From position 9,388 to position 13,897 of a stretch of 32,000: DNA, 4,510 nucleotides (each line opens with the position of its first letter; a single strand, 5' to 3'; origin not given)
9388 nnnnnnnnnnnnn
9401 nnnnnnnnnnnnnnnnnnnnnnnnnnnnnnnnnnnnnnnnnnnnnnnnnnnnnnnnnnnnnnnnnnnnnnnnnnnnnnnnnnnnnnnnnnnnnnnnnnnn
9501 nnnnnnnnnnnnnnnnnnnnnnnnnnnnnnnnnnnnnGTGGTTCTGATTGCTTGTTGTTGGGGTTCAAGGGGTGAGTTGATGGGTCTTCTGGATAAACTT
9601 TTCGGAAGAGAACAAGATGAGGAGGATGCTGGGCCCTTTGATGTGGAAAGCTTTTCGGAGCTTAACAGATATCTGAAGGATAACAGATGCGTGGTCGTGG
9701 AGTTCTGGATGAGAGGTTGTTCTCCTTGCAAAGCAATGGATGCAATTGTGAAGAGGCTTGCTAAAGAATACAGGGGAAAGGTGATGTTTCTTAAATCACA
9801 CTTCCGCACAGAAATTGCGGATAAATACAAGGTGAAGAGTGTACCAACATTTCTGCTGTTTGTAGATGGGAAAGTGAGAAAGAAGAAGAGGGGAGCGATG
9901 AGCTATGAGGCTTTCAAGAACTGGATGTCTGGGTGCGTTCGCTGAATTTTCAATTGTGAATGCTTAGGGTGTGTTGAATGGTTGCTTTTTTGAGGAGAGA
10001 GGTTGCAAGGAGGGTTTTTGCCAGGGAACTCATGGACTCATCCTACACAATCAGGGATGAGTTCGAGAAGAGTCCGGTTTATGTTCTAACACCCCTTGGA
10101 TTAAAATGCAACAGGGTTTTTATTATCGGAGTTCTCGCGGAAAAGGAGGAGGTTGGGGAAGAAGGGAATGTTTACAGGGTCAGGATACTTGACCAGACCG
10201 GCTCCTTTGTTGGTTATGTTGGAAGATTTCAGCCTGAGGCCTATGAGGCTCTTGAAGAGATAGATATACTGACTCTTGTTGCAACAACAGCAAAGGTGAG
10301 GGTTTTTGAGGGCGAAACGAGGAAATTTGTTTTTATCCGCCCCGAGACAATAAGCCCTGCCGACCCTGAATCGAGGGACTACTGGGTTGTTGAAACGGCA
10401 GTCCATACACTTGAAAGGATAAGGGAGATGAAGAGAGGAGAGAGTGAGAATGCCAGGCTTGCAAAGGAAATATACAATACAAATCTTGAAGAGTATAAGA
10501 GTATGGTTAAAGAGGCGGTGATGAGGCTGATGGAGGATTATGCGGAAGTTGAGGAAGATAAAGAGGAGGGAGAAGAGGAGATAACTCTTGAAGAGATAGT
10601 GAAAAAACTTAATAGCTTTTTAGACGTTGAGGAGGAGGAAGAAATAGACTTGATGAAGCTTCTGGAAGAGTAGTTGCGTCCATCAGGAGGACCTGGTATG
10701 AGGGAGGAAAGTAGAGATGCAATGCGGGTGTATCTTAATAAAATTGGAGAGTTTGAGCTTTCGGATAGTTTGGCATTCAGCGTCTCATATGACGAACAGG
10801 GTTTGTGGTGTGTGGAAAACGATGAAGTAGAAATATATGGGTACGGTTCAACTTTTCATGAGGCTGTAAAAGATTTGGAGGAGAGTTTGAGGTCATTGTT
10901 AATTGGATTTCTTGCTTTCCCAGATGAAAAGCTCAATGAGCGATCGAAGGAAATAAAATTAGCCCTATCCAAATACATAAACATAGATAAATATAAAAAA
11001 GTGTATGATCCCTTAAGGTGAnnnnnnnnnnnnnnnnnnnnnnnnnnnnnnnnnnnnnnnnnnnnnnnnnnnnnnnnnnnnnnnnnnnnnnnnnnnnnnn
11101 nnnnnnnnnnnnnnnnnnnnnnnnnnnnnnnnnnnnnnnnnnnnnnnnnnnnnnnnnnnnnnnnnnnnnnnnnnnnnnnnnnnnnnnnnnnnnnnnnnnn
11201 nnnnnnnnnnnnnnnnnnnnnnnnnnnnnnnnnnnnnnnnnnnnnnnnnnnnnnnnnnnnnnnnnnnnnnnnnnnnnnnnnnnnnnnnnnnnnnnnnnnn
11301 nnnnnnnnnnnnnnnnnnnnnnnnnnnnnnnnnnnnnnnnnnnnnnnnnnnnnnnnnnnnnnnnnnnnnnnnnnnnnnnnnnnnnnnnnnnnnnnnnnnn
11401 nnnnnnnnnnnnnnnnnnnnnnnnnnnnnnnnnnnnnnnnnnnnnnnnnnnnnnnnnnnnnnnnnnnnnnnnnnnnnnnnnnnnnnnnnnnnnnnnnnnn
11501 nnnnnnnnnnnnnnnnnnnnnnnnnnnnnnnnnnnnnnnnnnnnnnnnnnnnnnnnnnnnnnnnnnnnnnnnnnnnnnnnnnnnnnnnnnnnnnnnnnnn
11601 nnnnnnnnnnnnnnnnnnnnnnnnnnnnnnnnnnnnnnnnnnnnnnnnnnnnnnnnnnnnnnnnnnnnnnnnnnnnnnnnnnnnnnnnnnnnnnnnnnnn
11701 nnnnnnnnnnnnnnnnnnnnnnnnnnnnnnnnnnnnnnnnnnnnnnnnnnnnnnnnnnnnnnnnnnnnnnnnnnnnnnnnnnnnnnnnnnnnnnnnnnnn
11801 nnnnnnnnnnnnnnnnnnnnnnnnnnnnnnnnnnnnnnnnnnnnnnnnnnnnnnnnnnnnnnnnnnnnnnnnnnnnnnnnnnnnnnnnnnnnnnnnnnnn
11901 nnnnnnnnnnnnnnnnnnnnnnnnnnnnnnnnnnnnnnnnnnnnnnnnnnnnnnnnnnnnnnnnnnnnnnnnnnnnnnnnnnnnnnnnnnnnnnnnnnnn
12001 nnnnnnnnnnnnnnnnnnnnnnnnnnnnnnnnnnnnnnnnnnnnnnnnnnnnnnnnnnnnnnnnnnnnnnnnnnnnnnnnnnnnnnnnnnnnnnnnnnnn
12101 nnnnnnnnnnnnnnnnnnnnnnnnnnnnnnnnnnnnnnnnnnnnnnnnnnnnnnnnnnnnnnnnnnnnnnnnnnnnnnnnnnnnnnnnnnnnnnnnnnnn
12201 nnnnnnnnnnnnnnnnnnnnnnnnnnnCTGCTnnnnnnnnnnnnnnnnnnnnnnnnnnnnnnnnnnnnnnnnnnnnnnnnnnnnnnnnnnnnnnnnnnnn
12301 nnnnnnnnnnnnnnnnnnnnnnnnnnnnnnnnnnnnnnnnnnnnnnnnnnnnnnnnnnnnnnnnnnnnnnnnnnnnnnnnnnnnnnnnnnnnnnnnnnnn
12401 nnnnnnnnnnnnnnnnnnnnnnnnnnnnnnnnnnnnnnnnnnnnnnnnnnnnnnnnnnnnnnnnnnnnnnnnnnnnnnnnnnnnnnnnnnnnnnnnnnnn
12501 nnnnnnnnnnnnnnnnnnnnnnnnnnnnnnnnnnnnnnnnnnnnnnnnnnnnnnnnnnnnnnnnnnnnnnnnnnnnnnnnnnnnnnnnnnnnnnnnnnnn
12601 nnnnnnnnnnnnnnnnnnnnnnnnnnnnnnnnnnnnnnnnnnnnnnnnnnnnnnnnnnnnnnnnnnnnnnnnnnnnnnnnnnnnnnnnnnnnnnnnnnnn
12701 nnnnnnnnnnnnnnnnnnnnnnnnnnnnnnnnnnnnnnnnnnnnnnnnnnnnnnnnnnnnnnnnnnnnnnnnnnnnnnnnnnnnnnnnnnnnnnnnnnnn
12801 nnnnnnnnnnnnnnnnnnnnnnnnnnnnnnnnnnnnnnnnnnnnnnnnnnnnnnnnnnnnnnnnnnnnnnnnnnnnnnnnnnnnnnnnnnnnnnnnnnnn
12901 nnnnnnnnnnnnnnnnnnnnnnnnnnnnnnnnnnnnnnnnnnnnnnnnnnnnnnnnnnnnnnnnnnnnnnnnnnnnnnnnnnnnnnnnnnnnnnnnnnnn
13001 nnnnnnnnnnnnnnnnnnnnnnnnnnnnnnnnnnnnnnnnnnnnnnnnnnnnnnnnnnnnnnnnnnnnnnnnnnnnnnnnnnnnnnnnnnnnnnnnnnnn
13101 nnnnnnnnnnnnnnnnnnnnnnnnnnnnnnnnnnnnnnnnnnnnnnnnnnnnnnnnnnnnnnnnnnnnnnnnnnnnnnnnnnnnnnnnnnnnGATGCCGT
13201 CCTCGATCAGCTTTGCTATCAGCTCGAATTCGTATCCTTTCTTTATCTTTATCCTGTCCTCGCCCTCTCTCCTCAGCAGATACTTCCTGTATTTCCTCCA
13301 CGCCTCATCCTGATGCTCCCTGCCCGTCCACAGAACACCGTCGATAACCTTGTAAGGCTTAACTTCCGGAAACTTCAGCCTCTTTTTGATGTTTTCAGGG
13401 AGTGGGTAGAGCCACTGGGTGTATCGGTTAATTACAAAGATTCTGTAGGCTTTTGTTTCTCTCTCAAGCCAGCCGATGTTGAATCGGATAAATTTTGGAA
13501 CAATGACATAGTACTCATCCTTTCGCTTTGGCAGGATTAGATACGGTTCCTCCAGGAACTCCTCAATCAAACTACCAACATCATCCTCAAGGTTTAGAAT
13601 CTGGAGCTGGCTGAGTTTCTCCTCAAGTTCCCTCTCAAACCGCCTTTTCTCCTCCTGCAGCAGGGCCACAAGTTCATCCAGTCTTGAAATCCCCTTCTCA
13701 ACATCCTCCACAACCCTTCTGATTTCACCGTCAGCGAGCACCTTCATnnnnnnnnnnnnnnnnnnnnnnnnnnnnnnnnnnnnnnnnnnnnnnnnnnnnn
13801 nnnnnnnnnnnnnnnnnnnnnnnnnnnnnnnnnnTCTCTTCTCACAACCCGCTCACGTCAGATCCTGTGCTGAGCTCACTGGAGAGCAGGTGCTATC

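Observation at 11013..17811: Three-helicase plus integrase co-oriented block (SF1, SF1, SF2, tyrosine recombinase)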

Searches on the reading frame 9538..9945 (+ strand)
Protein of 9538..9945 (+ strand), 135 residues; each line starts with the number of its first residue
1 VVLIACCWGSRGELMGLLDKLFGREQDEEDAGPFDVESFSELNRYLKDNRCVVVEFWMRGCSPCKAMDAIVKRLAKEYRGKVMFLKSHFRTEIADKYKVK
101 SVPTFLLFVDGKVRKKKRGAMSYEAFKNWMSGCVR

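Call 24: search_protein_families(library=pfam, proteins=[window:9538-9945:+], max_evalue=0.01)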
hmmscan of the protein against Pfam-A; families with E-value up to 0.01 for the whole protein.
window:9538-9945:+ (135 aa): 5 families
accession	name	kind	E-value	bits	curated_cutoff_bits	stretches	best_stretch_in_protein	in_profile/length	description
PF00085.26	Thioredoxin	-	2.7e-17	63.1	23.5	1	42-130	10-101/103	Thioredoxin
PF13098.12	Thioredoxin_2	-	5.3e-08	33.6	27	1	48-130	4-104/104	Thioredoxin-like domain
PF13192.12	Thioredoxin_3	-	8.4e-07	29.4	24.8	1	59-115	8-61/76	Thioredoxin domain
PF13462.12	Thioredoxin_4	-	0.00022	21.9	23.2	0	52-89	16-55/165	Thioredoxin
PF13905.12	Thioredoxin_8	-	0.0008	20.1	27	0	50-83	2-37/94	Thioredoxin-like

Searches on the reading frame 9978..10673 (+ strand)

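Call 23: search_protein_families(library=pfam, proteins=[window:9978-10673:+], max_evalue=0.01)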
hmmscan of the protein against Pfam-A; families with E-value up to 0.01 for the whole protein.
window:9978-10673:+ (231 aa): 1 family
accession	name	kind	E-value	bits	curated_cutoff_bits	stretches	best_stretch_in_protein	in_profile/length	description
PF03885.18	DUF327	-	0.0054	17.1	25.8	1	155-216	50-112/143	Protein of unknown function (DUF327)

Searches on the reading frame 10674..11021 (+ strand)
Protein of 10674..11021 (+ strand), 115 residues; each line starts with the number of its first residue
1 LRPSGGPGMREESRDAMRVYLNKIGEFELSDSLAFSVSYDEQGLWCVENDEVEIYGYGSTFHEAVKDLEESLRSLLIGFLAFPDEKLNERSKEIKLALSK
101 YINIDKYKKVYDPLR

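Call 23: search_protein_families(library=pfam, proteins=[window:10674-11021:+], max_evalue=0.01)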
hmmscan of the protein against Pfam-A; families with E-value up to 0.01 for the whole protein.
window:10674-11021:+ (115 aa): 1 family
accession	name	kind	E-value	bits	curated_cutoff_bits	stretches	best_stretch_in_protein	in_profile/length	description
PF12910.14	PHD_like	-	0.0053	17.2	27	1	40-72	64-96/141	Antitoxin of toxin-antitoxin, RelE / RelB, TA system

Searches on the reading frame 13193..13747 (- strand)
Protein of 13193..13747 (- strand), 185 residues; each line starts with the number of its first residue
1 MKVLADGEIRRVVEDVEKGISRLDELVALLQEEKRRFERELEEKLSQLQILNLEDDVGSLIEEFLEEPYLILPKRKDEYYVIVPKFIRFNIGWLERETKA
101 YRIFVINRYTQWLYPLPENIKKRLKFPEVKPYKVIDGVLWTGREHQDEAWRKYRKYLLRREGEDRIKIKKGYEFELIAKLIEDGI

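Call 75: search_protein_families(library=phrogs, proteins=[window:13193-13747:-], max_evalue=0.01)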
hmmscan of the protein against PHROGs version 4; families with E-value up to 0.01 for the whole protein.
window:13193-13747:- (185 aa): 0 families

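Call 76: search_protein_representatives(protein=window:13193-13747:-)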
Query: 185 residues. Proteins with E-value up to 0.001 (for the whole library): 227; up to 1e-10: 142; up to 1e-30: 23. The best 150 are listed.
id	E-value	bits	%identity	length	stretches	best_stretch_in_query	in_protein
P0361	1.6e-53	197.5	53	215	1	12-185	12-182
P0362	2.6e-51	190.2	52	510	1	9-185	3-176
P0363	1.4e-48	181.3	45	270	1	9-185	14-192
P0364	1.8e-47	177.7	57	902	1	14-185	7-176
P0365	7.6e-41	156.1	41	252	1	18-184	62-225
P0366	3.9e-38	147.3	45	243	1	23-185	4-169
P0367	2.2e-37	144.8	47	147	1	16-152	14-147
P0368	5.3e-37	143.6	42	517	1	18-185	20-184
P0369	1.2e-36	142.4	39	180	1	8-170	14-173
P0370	2.3e-36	141.5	44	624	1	8-185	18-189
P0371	5.5e-36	140.3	40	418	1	18-185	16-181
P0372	5.2e-35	137.1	42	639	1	26-185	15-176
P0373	1.8e-34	135.3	39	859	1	7-185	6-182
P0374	2.4e-34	134.9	42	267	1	22-184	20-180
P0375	7.7e-34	133.3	51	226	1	61-185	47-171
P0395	2.5e-25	105.5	36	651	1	8-185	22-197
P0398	3.9e-24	101.6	38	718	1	12-184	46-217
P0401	3.1e-23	98.7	42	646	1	52-185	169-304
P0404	2.6e-22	95.7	37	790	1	13-185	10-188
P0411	1.6e-21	93.1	36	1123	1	30-184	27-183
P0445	1.3e-16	77.2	32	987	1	29-184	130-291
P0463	4.6e-14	68.8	31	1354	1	12-185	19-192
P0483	2.7e-12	63.0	28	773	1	9-185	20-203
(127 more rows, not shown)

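Call 77: search_protein_families(library=pfam, proteins=[P0370, P0372, P0395, P0398, P0404, P0411, P0463, P0445, P0401, P0483], max_evalue=0.0001)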
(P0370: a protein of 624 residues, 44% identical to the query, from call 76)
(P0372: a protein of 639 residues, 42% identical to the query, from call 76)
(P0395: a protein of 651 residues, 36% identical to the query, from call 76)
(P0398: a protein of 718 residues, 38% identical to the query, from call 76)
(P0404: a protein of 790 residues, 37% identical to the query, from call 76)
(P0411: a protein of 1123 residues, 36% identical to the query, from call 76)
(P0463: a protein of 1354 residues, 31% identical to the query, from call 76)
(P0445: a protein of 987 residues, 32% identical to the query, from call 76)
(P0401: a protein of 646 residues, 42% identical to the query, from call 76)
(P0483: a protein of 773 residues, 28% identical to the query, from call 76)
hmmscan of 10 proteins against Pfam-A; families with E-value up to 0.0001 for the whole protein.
P0370 (624 aa): 4 families
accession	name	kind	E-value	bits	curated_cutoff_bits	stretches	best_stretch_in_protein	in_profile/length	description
PF04851.21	ResIII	-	1.3e-09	38.7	22.5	1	208-327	1-158/164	Type III restriction enzyme, res subunit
PF14890.11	Intein_splicing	-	6.3e-09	36.3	35.8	1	335-511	1-115/155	Intein splicing domain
PF07460.16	NUMOD3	-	2e-05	24.8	20.4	1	450-487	1-34/37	NUMOD3 motif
PF01844.29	HNH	-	6.1e-05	23.5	21.4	1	578-621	1-46/47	HNH endonuclease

P0372 (639 aa): 1 family
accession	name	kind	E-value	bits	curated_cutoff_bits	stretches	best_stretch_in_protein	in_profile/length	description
PF04851.21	ResIII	-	3.3e-09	37.3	22.5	1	288-330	120-164/164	Type III restriction enzyme, res subunit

P0395 (651 aa): 3 families
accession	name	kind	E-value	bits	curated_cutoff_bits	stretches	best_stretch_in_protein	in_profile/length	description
PF04851.21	ResIII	-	3.4e-13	50.3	22.5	1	217-342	2-164/164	Type III restriction enzyme, res subunit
PF16203.11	ERCC3_RAD25_C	-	5.7e-13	49.2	27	1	391-487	53-157/248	ERCC3/RAD25/XPB C-terminal helicase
PF00270.35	DEAD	-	6.4e-07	29.7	26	0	221-340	2-160/167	DEAD/DEAH box helicase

P0398 (718 aa): 4 families
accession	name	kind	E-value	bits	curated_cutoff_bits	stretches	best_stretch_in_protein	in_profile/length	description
PF16203.11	ERCC3_RAD25_C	-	3.3e-14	53.2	27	1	595-683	61-157/248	ERCC3/RAD25/XPB C-terminal helicase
PF04851.21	ResIII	-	4.4e-11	43.4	22.5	1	238-340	2-111/164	Type III restriction enzyme, res subunit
PF14890.11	Intein_splicing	-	2.2e-10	41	35.8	1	358-508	14-155/155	Intein splicing domain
PF00271.37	Helicase_C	-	5e-06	27.2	23.5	1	585-675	4-107/110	Helicase conserved C-terminal domain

P0404 (790 aa): 4 families
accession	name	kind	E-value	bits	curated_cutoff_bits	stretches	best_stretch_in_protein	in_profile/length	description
PF16203.11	ERCC3_RAD25_C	-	4.6e-15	56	27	1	665-756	56-155/248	ERCC3/RAD25/XPB C-terminal helicase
PF04851.21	ResIII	-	1.2e-11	45.2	22.5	1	210-308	1-104/164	Type III restriction enzyme, res subunit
PF14890.11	Intein_splicing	-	2.4e-08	34.4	35.8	1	328-583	12-155/155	Intein splicing domain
PF00271.37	Helicase_C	-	1.1e-07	32.6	23.5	1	657-750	2-107/110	Helicase conserved C-terminal domain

P0411 (1123 aa): 3 families
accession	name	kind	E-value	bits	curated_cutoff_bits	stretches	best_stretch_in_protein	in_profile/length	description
PF14890.11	Intein_splicing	-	3.1e-22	79.5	35.8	1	375-806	12-155/155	Intein splicing domain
PF04851.21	ResIII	-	7.8e-14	52.3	22.5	1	210-336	5-164/164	Type III restriction enzyme, res subunit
PF14528.11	LAGLIDADG_3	-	7.1e-06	26.6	22.5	0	470-526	4-64/82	LAGLIDADG-like domain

P0463 (1354 aa): 4 families
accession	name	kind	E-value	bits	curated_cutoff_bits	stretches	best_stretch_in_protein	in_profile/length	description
PF14528.11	LAGLIDADG_3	-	3.9e-27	94.8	22.5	2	872-946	4-76/82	LAGLIDADG-like domain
PF16203.11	ERCC3_RAD25_C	-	6.7e-14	52.2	27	1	1103-1199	60-158/248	ERCC3/RAD25/XPB C-terminal helicase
PF14890.11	Intein_splicing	-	2e-12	47.6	35.8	1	674-1017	37-155/155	Intein splicing domain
PF00271.37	Helicase_C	-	5.8e-05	23.7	23.5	0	1097-1183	9-106/110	Helicase conserved C-terminal domain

P0445 (987 aa): 6 families
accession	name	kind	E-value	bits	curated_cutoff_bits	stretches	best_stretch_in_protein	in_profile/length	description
PF05203.21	Hom_end_hint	-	3.5e-22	79.9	32.1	2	343-421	1-87/228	Hom_end-associated Hint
PF16203.11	ERCC3_RAD25_C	-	1.4e-11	44.6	27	1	848-953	45-155/248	ERCC3/RAD25/XPB C-terminal helicase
PF00271.37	Helicase_C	-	3.9e-10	40.4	23.5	1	848-947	2-107/110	Helicase conserved C-terminal domain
PF04851.21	ResIII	-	3.6e-07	30.7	22.5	1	698-799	34-160/164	Type III restriction enzyme, res subunit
PF14528.11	LAGLIDADG_3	-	6.8e-07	29.9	22.5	1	570-638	2-71/82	LAGLIDADG-like domain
PF05204.19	Hom_end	-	4.4e-06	27.2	21.1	1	559-637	2-85/110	Homing endonuclease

P0401 (646 aa): 4 families
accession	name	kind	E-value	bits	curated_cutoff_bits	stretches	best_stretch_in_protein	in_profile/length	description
PF04851.21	ResIII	-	1.1e-15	58.4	22.5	1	331-460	3-162/164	Type III restriction enzyme, res subunit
PF16203.11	ERCC3_RAD25_C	-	5.1e-10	39.5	27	1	521-607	63-152/248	ERCC3/RAD25/XPB C-terminal helicase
PF00270.35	DEAD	-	2.6e-09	37.4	26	1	334-435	2-127/167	DEAD/DEAH box helicase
PF00271.37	Helicase_C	-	9.3e-05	23.1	23.5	0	507-604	2-107/110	Helicase conserved C-terminal domain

P0483 (773 aa): 4 families
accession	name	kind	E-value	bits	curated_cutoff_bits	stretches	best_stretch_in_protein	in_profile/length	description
PF04851.21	ResIII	-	3.5e-11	43.7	22.5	0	223-289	2-78/164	Type III restriction enzyme, res subunit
PF16203.11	ERCC3_RAD25_C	-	3.6e-10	40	27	1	404-491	59-149/248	ERCC3/RAD25/XPB C-terminal helicase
PF00271.37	Helicase_C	-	3.3e-07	31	23.5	1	394-489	2-105/110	Helicase conserved C-terminal domain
PF00176.29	SNF2-rel_dom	-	1.5e-05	24.7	24.9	0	295-350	111-166/290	SNF2-related domain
